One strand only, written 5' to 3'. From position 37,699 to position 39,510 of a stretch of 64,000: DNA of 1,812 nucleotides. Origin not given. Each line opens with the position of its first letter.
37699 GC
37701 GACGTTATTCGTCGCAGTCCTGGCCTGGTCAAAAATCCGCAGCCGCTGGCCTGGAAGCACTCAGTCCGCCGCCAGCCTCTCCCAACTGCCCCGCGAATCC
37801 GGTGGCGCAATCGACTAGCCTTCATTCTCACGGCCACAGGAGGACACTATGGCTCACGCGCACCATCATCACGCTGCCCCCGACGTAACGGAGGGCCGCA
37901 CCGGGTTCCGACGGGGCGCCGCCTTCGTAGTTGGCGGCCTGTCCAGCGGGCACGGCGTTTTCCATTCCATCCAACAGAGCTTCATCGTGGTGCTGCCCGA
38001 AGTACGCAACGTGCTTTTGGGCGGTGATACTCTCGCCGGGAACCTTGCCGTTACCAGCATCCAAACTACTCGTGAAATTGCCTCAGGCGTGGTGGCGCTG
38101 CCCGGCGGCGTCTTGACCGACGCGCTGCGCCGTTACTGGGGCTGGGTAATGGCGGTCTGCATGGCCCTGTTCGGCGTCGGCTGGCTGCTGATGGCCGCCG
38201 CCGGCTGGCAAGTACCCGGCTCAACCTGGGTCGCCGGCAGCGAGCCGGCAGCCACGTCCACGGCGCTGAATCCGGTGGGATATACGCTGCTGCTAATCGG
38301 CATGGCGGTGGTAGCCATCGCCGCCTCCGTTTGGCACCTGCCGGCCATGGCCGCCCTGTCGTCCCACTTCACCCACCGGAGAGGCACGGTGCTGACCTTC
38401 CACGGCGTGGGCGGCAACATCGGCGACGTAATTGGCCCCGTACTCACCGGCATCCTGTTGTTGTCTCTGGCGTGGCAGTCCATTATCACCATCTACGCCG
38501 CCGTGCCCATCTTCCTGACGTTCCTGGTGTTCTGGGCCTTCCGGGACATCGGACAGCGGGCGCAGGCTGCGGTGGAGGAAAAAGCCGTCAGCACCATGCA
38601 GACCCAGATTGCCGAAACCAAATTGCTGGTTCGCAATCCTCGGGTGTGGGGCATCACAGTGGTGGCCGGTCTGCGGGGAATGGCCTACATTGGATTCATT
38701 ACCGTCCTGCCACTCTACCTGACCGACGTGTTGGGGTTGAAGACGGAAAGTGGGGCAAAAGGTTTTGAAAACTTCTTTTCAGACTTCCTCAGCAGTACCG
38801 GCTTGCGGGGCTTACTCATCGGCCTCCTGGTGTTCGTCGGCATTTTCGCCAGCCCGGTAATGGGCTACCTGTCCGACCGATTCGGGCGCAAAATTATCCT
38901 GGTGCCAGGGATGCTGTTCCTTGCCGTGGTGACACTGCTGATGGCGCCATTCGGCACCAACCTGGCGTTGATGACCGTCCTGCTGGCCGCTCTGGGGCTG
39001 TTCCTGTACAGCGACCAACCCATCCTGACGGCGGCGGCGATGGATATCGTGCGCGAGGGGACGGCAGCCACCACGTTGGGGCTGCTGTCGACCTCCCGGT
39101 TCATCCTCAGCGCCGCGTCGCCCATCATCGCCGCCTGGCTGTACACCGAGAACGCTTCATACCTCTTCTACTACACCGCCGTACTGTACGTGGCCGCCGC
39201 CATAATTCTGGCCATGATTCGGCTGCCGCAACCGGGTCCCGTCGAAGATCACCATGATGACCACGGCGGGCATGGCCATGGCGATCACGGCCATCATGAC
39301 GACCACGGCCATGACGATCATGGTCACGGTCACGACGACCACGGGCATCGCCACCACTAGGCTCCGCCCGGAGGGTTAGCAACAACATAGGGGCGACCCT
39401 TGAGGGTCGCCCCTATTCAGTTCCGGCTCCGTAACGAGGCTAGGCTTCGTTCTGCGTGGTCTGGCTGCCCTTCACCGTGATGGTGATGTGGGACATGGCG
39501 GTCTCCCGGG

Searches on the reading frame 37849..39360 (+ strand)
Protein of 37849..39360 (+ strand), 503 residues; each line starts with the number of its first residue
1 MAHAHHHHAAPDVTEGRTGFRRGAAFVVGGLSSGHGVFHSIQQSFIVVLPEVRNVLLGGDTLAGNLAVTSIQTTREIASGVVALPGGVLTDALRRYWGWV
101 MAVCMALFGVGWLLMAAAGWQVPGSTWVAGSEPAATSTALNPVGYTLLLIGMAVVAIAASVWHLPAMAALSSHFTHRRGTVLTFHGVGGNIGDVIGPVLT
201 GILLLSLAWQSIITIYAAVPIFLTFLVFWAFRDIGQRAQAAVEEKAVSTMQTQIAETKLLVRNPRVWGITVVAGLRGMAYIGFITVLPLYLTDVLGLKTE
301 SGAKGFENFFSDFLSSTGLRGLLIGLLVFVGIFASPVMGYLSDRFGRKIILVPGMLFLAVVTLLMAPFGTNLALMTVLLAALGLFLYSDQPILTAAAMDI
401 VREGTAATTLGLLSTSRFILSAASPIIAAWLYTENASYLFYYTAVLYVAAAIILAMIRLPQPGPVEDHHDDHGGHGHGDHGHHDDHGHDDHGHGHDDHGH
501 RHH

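Call 48: find_encoding_contigs(protein=window:37849-39360:+, flank=10000, max_places=6)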
Protein window:37849-39360:+ (503 aa): 2 contigs read that carry it; 2 places shown.
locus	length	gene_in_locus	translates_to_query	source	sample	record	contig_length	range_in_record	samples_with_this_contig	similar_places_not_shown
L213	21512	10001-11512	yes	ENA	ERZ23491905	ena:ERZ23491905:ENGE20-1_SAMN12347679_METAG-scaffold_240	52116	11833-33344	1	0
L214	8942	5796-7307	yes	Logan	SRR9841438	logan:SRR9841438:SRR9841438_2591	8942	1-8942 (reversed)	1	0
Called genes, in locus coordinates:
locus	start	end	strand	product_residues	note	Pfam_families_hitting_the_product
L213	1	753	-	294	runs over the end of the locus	-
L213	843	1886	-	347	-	PF08450:SGL (faint), PF06739:SBBP (faint), PF25021:TEN_NHL (faint), PF17170:DUF5128 (faint), PF24684:Vgb_lyase (faint), PF02393:US22 (faint), PF01436:NHL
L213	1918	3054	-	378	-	PF07394:DUF1501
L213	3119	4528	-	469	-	PF08811:DUF1800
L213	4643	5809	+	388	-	PF02771:Acyl-CoA_dh_N, PF00441:Acyl-CoA_dh_1 (weak), PF08028:Acyl-CoA_dh_2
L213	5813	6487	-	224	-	PF14114:DUF4286 (faint)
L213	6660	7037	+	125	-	PF01475:FUR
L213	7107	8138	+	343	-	PF01297:ZnuA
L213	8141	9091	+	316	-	PF00005:ABC_tran, PF13304:AAA_21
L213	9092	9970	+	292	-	PF00950:ABC-3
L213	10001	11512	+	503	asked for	PF07690:MFS_1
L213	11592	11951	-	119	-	PF00190:Cupin_1 (weak), PF02311:AraC_binding, PF07883:Cupin_2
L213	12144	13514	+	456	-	PF09587:PGA_cap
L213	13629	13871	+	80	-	-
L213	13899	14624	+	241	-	PF00702:Hydrolase, PF13419:HAD_2 (weak)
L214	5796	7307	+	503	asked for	PF07690:MFS_1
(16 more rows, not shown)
